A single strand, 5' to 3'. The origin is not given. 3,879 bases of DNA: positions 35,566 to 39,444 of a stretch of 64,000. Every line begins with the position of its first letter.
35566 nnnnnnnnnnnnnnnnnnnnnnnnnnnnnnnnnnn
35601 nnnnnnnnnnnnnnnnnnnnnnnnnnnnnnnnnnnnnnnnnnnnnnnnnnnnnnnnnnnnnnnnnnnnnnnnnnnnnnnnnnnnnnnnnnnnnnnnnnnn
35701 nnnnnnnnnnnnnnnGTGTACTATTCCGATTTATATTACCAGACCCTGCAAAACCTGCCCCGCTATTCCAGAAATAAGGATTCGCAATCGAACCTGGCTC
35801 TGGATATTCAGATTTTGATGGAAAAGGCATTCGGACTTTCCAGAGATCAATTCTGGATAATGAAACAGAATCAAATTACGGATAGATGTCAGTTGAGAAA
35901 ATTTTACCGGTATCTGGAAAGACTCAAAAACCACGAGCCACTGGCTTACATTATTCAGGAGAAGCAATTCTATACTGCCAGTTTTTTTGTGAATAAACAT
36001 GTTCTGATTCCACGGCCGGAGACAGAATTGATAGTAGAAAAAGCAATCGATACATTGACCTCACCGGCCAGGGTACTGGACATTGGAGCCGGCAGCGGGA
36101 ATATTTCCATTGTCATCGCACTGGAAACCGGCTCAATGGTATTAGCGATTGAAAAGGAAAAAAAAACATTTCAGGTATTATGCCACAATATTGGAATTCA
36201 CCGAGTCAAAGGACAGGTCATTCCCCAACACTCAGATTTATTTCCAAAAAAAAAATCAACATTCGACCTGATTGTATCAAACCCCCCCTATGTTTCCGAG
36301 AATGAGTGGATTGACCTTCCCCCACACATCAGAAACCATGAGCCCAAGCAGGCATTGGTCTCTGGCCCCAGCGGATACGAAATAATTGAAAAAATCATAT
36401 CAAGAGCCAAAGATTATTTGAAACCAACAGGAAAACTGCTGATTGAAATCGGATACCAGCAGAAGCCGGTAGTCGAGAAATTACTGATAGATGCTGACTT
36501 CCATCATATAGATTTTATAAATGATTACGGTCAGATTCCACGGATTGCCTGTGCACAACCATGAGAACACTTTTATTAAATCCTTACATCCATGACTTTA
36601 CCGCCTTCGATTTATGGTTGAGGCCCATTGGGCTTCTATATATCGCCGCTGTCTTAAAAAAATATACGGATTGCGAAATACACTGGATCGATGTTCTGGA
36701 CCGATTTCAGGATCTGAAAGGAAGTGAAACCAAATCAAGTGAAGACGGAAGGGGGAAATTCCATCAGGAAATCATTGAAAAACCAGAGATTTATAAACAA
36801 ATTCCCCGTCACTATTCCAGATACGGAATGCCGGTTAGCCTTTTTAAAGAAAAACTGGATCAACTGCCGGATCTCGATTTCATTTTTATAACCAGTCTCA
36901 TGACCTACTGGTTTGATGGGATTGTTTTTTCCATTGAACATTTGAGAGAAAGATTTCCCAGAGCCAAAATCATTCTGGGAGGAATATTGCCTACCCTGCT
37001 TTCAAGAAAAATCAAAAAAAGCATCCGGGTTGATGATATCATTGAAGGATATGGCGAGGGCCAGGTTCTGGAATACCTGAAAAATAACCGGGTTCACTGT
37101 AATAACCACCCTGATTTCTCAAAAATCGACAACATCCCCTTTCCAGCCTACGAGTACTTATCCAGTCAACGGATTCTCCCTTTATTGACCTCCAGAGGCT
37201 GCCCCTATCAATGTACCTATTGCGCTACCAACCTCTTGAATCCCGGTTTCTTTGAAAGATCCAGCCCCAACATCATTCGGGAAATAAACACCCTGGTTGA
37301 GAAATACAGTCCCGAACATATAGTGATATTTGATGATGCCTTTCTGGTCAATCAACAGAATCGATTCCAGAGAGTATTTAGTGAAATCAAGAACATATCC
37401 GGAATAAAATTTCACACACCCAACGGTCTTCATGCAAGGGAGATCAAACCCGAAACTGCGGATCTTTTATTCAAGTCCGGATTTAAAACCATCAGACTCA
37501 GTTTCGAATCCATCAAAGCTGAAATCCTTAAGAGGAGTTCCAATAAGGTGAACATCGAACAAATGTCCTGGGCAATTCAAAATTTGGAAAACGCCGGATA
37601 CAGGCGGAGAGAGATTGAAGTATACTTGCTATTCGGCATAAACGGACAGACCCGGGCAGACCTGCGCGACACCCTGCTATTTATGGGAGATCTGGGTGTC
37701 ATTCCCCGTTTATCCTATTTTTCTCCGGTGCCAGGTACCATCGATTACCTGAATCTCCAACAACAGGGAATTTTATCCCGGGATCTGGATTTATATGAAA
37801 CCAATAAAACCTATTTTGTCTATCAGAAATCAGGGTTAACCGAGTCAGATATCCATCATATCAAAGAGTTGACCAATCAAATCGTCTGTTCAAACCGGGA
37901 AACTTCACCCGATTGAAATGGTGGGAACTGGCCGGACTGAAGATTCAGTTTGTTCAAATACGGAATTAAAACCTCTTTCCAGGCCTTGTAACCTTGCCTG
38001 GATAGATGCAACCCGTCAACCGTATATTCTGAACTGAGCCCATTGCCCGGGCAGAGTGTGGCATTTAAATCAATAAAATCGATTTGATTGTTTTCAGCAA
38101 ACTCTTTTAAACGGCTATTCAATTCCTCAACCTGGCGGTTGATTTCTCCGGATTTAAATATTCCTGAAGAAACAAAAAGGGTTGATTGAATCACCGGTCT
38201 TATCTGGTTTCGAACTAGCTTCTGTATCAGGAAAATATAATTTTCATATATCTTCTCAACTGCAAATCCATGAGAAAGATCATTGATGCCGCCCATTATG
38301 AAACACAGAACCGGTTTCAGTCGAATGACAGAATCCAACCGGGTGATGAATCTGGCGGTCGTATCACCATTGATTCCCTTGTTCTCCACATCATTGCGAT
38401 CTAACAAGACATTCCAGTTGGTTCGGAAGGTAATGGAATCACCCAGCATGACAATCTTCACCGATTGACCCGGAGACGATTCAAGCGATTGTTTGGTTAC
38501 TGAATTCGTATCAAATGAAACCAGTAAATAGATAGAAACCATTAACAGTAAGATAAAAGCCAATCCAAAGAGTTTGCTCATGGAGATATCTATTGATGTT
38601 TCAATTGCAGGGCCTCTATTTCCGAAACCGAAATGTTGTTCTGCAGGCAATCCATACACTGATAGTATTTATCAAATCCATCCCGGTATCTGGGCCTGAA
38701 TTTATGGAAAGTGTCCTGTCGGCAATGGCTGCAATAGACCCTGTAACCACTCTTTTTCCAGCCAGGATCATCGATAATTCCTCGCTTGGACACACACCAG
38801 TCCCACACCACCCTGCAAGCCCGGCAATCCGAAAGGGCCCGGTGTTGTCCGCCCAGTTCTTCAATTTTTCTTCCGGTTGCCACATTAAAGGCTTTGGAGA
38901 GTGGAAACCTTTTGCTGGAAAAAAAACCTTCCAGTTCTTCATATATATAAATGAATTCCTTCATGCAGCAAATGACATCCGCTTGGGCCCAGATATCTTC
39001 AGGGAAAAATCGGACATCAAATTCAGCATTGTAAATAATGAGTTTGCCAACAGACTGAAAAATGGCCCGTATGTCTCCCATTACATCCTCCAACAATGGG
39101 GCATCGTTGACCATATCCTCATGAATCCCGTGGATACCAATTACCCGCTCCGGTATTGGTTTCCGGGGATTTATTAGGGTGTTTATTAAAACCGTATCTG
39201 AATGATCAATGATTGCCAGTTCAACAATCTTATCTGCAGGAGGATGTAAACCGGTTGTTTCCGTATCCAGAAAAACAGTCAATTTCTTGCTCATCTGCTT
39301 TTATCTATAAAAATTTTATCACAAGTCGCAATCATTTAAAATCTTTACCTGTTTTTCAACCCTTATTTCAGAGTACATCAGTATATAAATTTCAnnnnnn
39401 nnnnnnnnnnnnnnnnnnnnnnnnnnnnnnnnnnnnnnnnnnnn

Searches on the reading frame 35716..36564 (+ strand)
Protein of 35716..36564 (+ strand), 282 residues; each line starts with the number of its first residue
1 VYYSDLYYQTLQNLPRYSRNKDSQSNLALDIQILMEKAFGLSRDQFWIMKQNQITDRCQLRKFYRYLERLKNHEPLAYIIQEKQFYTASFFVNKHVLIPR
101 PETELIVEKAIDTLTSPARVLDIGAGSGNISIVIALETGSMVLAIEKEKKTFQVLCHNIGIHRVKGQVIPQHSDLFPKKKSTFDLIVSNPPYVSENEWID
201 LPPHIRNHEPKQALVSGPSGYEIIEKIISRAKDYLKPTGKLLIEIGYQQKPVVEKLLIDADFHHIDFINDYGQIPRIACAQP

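Call 52: search_protein_families(library=pfam, max_evalue=0.00001, proteins=[window:35716-36564:+])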
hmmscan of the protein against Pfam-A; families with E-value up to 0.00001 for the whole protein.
window:35716-36564:+ (282 aa): 4 families
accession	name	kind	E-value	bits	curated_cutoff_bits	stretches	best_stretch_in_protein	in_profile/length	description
PF05175.20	MTS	-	3.7e-13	49.9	23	1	116-196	31-112/170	Methyltransferase small domain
PF17827.6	PrmC_N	-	2.5e-09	38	23.4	1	28-80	19-70/71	PrmC N-terminal domain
PF03602.21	Cons_hypoth95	-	5.2e-08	33.2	24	1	100-196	22-127/182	Conserved hypothetical protein 95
PF02475.24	TRM5-TYW2_MTfase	-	1.5e-07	31.9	28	1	118-195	38-117/164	TRM5/TYW2 methyltransferase domain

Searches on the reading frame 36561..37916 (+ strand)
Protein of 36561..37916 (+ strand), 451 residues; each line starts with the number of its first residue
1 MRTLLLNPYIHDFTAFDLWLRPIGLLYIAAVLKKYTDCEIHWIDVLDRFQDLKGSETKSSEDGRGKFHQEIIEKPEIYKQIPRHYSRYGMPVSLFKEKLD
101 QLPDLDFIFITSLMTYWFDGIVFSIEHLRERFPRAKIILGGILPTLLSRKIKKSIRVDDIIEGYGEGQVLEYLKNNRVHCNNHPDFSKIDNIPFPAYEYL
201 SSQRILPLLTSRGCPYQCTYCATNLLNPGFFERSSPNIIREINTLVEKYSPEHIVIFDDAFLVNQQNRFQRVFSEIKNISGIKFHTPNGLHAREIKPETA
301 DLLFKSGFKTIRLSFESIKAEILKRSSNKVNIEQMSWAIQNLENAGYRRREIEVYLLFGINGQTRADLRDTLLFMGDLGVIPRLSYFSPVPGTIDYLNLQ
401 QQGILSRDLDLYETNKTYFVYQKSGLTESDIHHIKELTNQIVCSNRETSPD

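Call 52: search_protein_families(library=pfam, max_evalue=0.00001, proteins=[window:36561-37916:+])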
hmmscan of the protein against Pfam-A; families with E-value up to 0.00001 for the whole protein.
window:36561-37916:+ (451 aa): 2 families
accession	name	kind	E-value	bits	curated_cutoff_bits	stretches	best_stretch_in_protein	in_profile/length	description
PF04055.27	Radical_SAM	-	7.8e-17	62.4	29.5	1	210-374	3-165/166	Radical SAM superfamily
PF02310.24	B12-binding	-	2e-08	34.5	32.1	1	104-169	51-117/121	B12 binding domain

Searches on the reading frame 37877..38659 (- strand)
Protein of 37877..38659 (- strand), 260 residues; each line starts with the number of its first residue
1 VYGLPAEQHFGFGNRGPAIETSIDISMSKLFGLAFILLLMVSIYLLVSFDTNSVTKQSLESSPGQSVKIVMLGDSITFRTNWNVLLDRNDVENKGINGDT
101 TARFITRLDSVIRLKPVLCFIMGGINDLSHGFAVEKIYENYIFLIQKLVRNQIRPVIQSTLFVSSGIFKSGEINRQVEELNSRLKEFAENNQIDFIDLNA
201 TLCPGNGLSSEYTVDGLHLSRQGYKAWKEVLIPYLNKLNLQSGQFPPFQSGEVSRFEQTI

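Call 62: search_protein_families(library=pfam, max_evalue=0.00001, proteins=[window:37877-38659:-])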
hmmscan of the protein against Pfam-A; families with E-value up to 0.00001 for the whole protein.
window:37877-38659:- (260 aa): 2 families
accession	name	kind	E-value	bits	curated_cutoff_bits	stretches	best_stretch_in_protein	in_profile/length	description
PF13472.12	Lipase_GDSL_2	-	9.1e-24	85.4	32.9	1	72-226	2-178/178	GDSL-like Lipase/Acylhydrolase family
PF00657.28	Lipase_GDSL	-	8.1e-12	46.2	23.6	1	69-227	1-204/208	GDSL-like Lipase/Acylhydrolase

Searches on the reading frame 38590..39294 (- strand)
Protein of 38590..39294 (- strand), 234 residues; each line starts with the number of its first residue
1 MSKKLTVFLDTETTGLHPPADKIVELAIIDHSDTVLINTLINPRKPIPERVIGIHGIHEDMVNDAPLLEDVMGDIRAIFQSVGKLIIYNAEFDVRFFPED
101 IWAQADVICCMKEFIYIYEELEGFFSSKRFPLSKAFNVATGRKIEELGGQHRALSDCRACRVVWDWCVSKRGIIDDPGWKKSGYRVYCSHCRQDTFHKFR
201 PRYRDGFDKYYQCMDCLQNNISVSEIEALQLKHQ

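Call 62: search_protein_families(library=pfam, max_evalue=0.00001, proteins=[window:38590-39294:-])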
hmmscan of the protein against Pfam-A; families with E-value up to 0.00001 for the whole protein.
window:38590-39294:- (234 aa): 1 family
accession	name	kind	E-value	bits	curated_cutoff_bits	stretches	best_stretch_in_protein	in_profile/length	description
PF00929.31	RNase_T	-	2.2e-19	71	24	1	7-159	1-159/164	Exonuclease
